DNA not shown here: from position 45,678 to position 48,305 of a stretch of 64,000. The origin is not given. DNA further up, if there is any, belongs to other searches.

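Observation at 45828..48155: Single-polypeptide fusion of G6P dehydrogenase and 6-phosphogluconate dehydrogenase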

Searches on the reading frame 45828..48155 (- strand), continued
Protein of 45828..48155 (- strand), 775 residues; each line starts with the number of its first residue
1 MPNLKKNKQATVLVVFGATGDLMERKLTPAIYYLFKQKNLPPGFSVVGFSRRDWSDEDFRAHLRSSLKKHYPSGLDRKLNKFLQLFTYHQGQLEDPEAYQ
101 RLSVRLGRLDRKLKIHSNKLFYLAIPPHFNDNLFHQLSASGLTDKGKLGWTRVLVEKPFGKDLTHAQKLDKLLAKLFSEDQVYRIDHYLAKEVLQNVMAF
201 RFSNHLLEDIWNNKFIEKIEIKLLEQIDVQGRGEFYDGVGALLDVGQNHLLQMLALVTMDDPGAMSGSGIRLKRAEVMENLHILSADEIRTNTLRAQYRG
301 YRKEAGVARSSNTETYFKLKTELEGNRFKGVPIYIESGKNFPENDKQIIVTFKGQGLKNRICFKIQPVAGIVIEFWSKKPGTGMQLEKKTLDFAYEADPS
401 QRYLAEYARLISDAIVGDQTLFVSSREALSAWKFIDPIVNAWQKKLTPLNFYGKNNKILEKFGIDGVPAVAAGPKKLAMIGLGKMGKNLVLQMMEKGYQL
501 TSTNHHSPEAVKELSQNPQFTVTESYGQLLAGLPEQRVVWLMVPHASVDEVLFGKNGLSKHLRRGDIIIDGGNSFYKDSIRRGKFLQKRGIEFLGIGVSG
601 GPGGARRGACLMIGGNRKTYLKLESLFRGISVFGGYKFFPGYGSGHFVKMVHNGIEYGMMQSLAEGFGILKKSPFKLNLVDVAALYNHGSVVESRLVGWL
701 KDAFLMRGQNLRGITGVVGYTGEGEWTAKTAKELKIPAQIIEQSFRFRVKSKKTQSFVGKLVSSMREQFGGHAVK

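Call 47: search_protein_families(library=pfam, proteins=[P0138, P0139, P0176, P0152, P0216, P0121, P0133, P0134, P0172], max_evalue=0.001)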
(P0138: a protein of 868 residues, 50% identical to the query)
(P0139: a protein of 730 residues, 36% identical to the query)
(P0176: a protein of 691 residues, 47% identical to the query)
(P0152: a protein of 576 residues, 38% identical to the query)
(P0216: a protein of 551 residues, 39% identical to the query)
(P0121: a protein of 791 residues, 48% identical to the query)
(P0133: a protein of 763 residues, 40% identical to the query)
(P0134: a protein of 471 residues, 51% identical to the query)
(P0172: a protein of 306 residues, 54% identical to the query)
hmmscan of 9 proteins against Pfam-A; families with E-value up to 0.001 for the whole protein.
P0138 (868 aa): 2 families
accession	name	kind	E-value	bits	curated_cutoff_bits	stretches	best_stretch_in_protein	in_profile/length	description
PF02781.21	G6PD_C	-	1.5e-68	231.5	27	1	199-441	1-254/296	Glucose-6-phosphate dehydrogenase, C-terminal domain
PF00479.28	G6PD_N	-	9.8e-54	183.2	22.1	1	12-196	1-182/183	Glucose-6-phosphate dehydrogenase, NAD binding domain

P0139 (730 aa): 8 families
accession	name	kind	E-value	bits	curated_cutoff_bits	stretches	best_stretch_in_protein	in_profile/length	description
PF03446.21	NAD_binding_2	-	4.5e-43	147.5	21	1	432-587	1-154/161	NAD binding domain of 6-phosphogluconate dehydrogenase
PF02781.21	G6PD_C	-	1.8e-34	119.6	27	1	178-363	2-206/296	Glucose-6-phosphate dehydrogenase, C-terminal domain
PF00479.28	G6PD_N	-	2.8e-24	87.2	22.1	1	9-174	2-182/183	Glucose-6-phosphate dehydrogenase, NAD binding domain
PF00393.24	6PGD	-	1.7e-14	54.4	27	1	600-708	1-115/290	6-phosphogluconate dehydrogenase, C-terminal domain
PF01488.26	Shikimate_DH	-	3.2e-06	27.7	24.3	1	425-473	6-56/138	Shikimate / quinate 5-dehydrogenase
PF03807.23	F420_oxidored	-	6.9e-06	27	21.6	1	432-477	1-48/94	NADP oxidoreductase coenzyme F420-dependent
PF02826.25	2-Hacid_dh_C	-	7.1e-06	25.9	25.1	1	400-507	6-109/178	D-isomer specific 2-hydroxyacid dehydrogenase, NAD binding domain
PF02737.24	3HCDH_N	-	0.00046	20.6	22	1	432-479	1-48/180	3-hydroxyacyl-CoA dehydrogenase, NAD binding domain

P0176 (691 aa): 4 families
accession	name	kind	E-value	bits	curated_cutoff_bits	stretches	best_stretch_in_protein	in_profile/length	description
PF00479.28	G6PD_N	-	1.2e-27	98.2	22.1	1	3-83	106-182/183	Glucose-6-phosphate dehydrogenase, NAD binding domain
PF00393.24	6PGD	-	7.4e-15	55.5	27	1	553-580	1-28/290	6-phosphogluconate dehydrogenase, C-terminal domain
PF03446.21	NAD_binding_2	-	1.3e-14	54.9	21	1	396-525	19-140/161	NAD binding domain of 6-phosphogluconate dehydrogenase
PF02781.21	G6PD_C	-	5.2e-09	36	27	1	255-317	179-240/296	Glucose-6-phosphate dehydrogenase, C-terminal domain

P0152 (576 aa): 7 families
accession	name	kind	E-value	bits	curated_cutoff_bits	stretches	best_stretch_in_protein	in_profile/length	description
PF02781.21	G6PD_C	-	2.4e-68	230.8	27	1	182-460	2-291/296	Glucose-6-phosphate dehydrogenase, C-terminal domain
PF00479.28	G6PD_N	-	2e-42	146.4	22.1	1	9-179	2-183/183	Glucose-6-phosphate dehydrogenase, NAD binding domain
PF03446.21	NAD_binding_2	-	2.9e-28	99.3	21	1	468-575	1-105/161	NAD binding domain of 6-phosphogluconate dehydrogenase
PF02826.25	2-Hacid_dh_C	-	1.2e-07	31.7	25.1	1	463-563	33-127/178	D-isomer specific 2-hydroxyacid dehydrogenase, NAD binding domain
PF03807.23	F420_oxidored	-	4.6e-06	27.6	21.6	1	469-519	2-56/94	NADP oxidoreductase coenzyme F420-dependent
PF01488.26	Shikimate_DH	-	7.8e-06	26.4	24.3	1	460-527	6-77/138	Shikimate / quinate 5-dehydrogenase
PF02737.24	3HCDH_N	-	3.7e-05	24.1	22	1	469-505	2-38/180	3-hydroxyacyl-CoA dehydrogenase, NAD binding domain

P0216 (551 aa): 2 families
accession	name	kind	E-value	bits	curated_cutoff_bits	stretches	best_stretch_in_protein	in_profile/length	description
PF02781.21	G6PD_C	-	1.3e-101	340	27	2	365-548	110-295/296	Glucose-6-phosphate dehydrogenase, C-terminal domain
PF00479.28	G6PD_N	-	8.9e-59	199.6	22.1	1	16-203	1-183/183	Glucose-6-phosphate dehydrogenase, NAD binding domain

P0121 (791 aa): 6 families
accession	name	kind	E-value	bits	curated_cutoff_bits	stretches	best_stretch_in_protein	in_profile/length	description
PF02781.21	G6PD_C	-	1.5e-86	290.6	27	1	198-471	2-283/296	Glucose-6-phosphate dehydrogenase, C-terminal domain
PF00479.28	G6PD_N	-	1.3e-58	199.1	22.1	1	12-195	1-183/183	Glucose-6-phosphate dehydrogenase, NAD binding domain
PF03446.21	NAD_binding_2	-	9.9e-40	136.6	21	1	491-644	2-153/161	NAD binding domain of 6-phosphogluconate dehydrogenase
PF00393.24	6PGD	-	1.4e-18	67.7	27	1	658-768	1-117/290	6-phosphogluconate dehydrogenase, C-terminal domain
PF03807.23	F420_oxidored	-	3e-05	25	21.6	1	491-530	2-43/94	NADP oxidoreductase coenzyme F420-dependent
PF02826.25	2-Hacid_dh_C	-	0.0001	22.2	25.1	1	478-559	26-103/178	D-isomer specific 2-hydroxyacid dehydrogenase, NAD binding domain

P0133 (763 aa): 6 families
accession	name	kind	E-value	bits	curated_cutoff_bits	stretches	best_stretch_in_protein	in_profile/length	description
PF02781.21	G6PD_C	-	1.6e-60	205.1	27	1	175-436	3-276/296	Glucose-6-phosphate dehydrogenase, C-terminal domain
PF03446.21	NAD_binding_2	-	2.7e-40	138.5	21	1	460-613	1-153/161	NAD binding domain of 6-phosphogluconate dehydrogenase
PF00479.28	G6PD_N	-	1.4e-38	133.8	22.1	1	5-171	1-183/183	Glucose-6-phosphate dehydrogenase, NAD binding domain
PF00393.24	6PGD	-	1.7e-18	67.5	27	1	627-737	1-117/290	6-phosphogluconate dehydrogenase, C-terminal domain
PF01488.26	Shikimate_DH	-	0.0002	21.9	24.3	1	454-525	8-83/138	Shikimate / quinate 5-dehydrogenase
PF02826.25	2-Hacid_dh_C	-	0.00033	20.5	25.1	1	450-555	28-128/178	D-isomer specific 2-hydroxyacid dehydrogenase, NAD binding domain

P0134 (471 aa): 2 families
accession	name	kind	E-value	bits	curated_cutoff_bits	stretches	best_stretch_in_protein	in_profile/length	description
PF02781.21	G6PD_C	-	3.1e-84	283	27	1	198-467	2-277/296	Glucose-6-phosphate dehydrogenase, C-terminal domain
PF00479.28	G6PD_N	-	4.8e-57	194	22.1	1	11-195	1-183/183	Glucose-6-phosphate dehydrogenase, NAD binding domain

P0172 (306 aa): 6 families
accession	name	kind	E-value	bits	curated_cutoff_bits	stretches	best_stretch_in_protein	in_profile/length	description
PF03446.21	NAD_binding_2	-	8.6e-43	146.6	21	1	8-162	1-154/161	NAD binding domain of 6-phosphogluconate dehydrogenase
PF00393.24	6PGD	-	3.6e-23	82.8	27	1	175-283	1-115/290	6-phosphogluconate dehydrogenase, C-terminal domain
PF03807.23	F420_oxidored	-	2.3e-07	31.7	21.6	1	8-100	1-90/94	NADP oxidoreductase coenzyme F420-dependent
PF02826.25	2-Hacid_dh_C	-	7.1e-07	29.2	25.1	1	3-88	33-114/178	D-isomer specific 2-hydroxyacid dehydrogenase, NAD binding domain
PF01488.26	Shikimate_DH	-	2.8e-05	24.6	24.3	1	2-69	8-79/138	Shikimate / quinate 5-dehydrogenase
PF07991.19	KARI_N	-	0.00038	20.5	20.6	1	4-95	2-88/165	Acetohydroxy acid isomeroreductase, NADPH-binding domain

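Call 59: search_protein_families(library=ncbifam, proteins=[L009:3409-5850:-, L009:1095-3188:+, L009:12390-13475:-, L009:13598-15595:+, L009:16390-18306:-, L009:20297-22321:-, L009:9019-9918:-, L009:5923-6987:-], max_evalue=0.00001)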
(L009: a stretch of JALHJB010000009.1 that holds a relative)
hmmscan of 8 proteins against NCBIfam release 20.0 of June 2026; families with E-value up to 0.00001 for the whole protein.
L009:3409-5850:- (813 aa): 6 families
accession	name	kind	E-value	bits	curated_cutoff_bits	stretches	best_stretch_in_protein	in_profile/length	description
TIGR00472.1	pheT_bact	equivalog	6.3e-234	778.8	402.65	1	1-812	1-798/798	phenylalanine--tRNA ligase subunit beta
NF001882.0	PRK00629.5-4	equivalog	4.7e-40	137.6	527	1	1-582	1-558/725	phenylalanine--tRNA ligase subunit beta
TIGR00471.1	pheT_arch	equivalog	2.9e-38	131.7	282.65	1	309-695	199-549/551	phenylalanine--tRNA ligase subunit beta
NF045760.1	YtpR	equivalog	3.8e-34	118.2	100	1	43-147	81-185/185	YtpR family tRNA-binding protein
NF045867.1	PheT_Nterm_rel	equivalog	1.4e-12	47.9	120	1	45-126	89-169/171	TyrS-associated PheT N-terminal domain-related protein TapR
NF001879.0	PRK00629.5-1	equivalog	4.9e-11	41.9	840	1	19-182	20-186/718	phenylalanine--tRNA ligase subunit beta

L009:1095-3188:+ (697 aa): 0 families

L009:12390-13475:- (361 aa): 0 families

L009:13598-15595:+ (665 aa): 180 families (the best 25 are shown)
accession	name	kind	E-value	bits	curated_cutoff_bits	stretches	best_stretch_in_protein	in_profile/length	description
TIGR01186.1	proV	subfamily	1.2e-95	320.7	326.6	1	364-658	6-296/363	betaine/proline/choline family ABC transporter ATP-binding protein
TIGR03265.1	PhnT2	equivalog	7.7e-70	235.9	457.7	1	348-598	3-247/353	putative 2-aminoethylphosphonate ABC transporter ATP-binding protein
TIGR03415.1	ABC_choXWV_ATP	equivalog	1.4e-64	218.4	483.75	1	365-596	38-275/382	choline ABC transporter ATP-binding protein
NF006987.0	PRK09452.1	equivalog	3.4e-63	213.6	482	1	343-603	11-265/378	spermidine/putrescine ABC transporter ATP-binding protein PotA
TIGR00968.1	3a0106s01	subfamily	6.9e-63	212.3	342.75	1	350-590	1-235/237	sulfate ABC transporter ATP-binding protein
TIGR01187.1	potA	subfamily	4.7e-61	206.7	355.6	1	382-617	1-231/325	polyamine ABC transporter ATP-binding protein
NF040840.2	tungstate_WtpC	equivalog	2.9e-59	201.1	440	1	349-593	1-238/347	tungstate ABC transporter ATP-binding protein WtpC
NF008653.0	PRK11650.1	subfamily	4.8e-59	200.2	432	1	349-589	3-238/357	sn-glycerol-3-phosphate ABC transporter ATP-binding protein UgpC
TIGR03258.1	PhnT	equivalog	1.7e-57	195.1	499.15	1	352-610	11-263/359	2-aminoethylphosphonate ABC transport system ATP-binding subunit PhnT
NF043075.1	MMSYN1_0197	equivalog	4e-57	193.7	550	1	349-589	2-236/341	spermidine/putrescine ABC transporter ATP-binding protein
NF008621.0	PRK11607.1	equivalog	2.9e-56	190.9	613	1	344-589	14-253/377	putrescine ABC transporter ATP-binding subunit PotG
NF008105.0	PRK10851.1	equivalog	4.4e-55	186.9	502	1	350-589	3-240/362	sulfate/thiosulfate ABC transporter ATP-binding protein CysA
NF007480.0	PRK10070.1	equivalog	9.5e-55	186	444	1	364-587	41-266/400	glycine betaine/L-proline ABC transporter ATP-binding protein ProV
NF008513.0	PRK11432.1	equivalog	1.2e-51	175.7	496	1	349-589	6-240/351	ferric ABC transporter ATP-binding protein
NF008233.0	PRK11000.1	equivalog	3.8e-51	174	568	1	350-590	4-238/369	maltose/maltodextrin ABC transporter ATP-binding protein MalK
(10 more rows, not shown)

L009:16390-18306:- (638 aa): 12 families
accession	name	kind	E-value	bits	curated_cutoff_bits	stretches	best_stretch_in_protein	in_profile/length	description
TIGR00418.1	thrS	equivalog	8.3e-215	715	383.65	1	74-636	1-564/565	threonine--tRNA ligase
NF003068.0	PRK03991.1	equivalog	6.4e-66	223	484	1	236-636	192-591/613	threonine--tRNA ligase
NF006625.0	PRK09194.1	equivalog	2.2e-24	86.3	558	1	260-421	36-192/559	proline--tRNA ligase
NF008979.1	PRK12325.1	exception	1.6e-22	80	550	2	260-394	36-164/437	proline--tRNA ligase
TIGR00409.1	proS_fam_II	equivalog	9.5e-20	71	306.7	1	259-420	35-191/568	proline--tRNA ligase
TIGR00408.1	proS_fam_I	equivalog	1.1e-17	64.2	437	2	496-633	233-377/475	proline--tRNA ligase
TIGR00442.1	hisS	equivalog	1.1e-15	57.5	286.75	2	541-618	321-398/406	histidine--tRNA ligase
TIGR00389.1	glyS_dimeric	equivalog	2.2e-13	49.6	243.3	0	261-318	27-85/565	glycine--tRNA ligase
NF011500.0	PRK14938.1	equivalog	2.3e-13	49.9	362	1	532-635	262-365/387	Ser-tRNA(Thr) hydrolase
NF003211.1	PRK04173.1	equivalog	3.6e-13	49.2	312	0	264-318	28-84/454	glycine--tRNA ligase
TIGR02367.1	PylS_Cterm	equivalog_domain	3e-06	26.8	178.15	0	269-421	23-162/242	pyrrolysine--tRNA(Pyl) ligase large subunit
TIGR00414.1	serS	equivalog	6.7e-06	25.4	301.65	1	235-418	134-315/418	serine--tRNA ligase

L009:20297-22321:- (674 aa): 16 families
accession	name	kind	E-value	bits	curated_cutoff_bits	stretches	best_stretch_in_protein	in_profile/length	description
NF004349.1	PRK05729.1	equivalog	1.2e-252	841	704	1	4-666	203-857/860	valine--tRNA ligase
NF011492.0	PRK14900.1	equivalog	3.3e-243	809.9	1783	1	2-672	216-893/1044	valine--tRNA ligase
TIGR00422.1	valS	equivalog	3.4e-224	746.6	612.1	1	2-653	207-860/863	valine--tRNA ligase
NF009687.0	PRK13208.1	equivalog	3.6e-120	402.5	738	1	4-579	208-788/801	valine--tRNA ligase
TIGR00392.1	ileS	equivalog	4.7e-77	260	621.4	2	225-544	519-841/861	isoleucine--tRNA ligase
NF000540.1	alt_ValS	exception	2.6e-72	244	900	2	236-574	493-823/827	valine--tRNA ligase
NF040702.1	ileS_w_GNAT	exception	1.5e-41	142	1999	2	43-211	486-655/1100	isoleucine--tRNA ligase, N-acetyltransferase domain-containing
NF000258.1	MupB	exception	2e-39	135.2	1900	2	227-488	498-763/1033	mupirocin-resistant isoleucine--tRNA ligase MupB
NF000257.1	MupA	exception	4.4e-37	127.3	1900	2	227-485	494-758/1024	mupirocin-resistant isoleucine--tRNA ligase MupA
NF008957.0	PRK12300.1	subfamily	1.6e-34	119.1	677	2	264-561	573-843/946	leucine--tRNA ligase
TIGR00395.1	leuS_arch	equivalog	6.1e-32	110.6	648.5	1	264-543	567-824/938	leucine--tRNA ligase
TIGR00396.1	leuS_bact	equivalog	1.8e-28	99.2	548.4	3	316-488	604-758/843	leucine--tRNA ligase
TIGR00398.1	metG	equivalog_domain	5.1e-19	68.4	336.35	1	311-488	321-501/530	methionine--tRNA ligase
NF008900.0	PRK12267.1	equivalog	9.7e-16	57.4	598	1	240-491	223-479/648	methionine--tRNA ligase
NF001100.0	PRK00133.1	equivalog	4.6e-13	48.6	587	1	311-490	324-504/676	methionine--tRNA ligase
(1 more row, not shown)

L009:9019-9918:- (299 aa): 1 family
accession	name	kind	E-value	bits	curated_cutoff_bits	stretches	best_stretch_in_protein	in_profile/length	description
TIGR00168.2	infC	equivalog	4.5e-72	241.3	60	1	94-261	3-170/170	translation initiation factor IF-3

L009:5923-6987:- (354 aa): 4 families
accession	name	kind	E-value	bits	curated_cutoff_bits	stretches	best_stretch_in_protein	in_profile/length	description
TIGR00468.1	pheS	equivalog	6.1e-95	318.2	237.45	1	44-354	4-322/324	phenylalanine--tRNA ligase subunit alpha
NF003210.0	PRK04172.1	equivalog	6e-53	180.4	350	2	179-353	331-490/496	phenylalanine--tRNA ligase subunit alpha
NF051887.1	PheS_related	equivalog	6.6e-36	124.1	300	1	106-354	7-239/349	PheS-related mystery ligase SrmL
TIGR00469.1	pheS_mito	equivalog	4.7e-26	91.5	258.35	2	257-354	258-343/451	phenylalanine--tRNA ligase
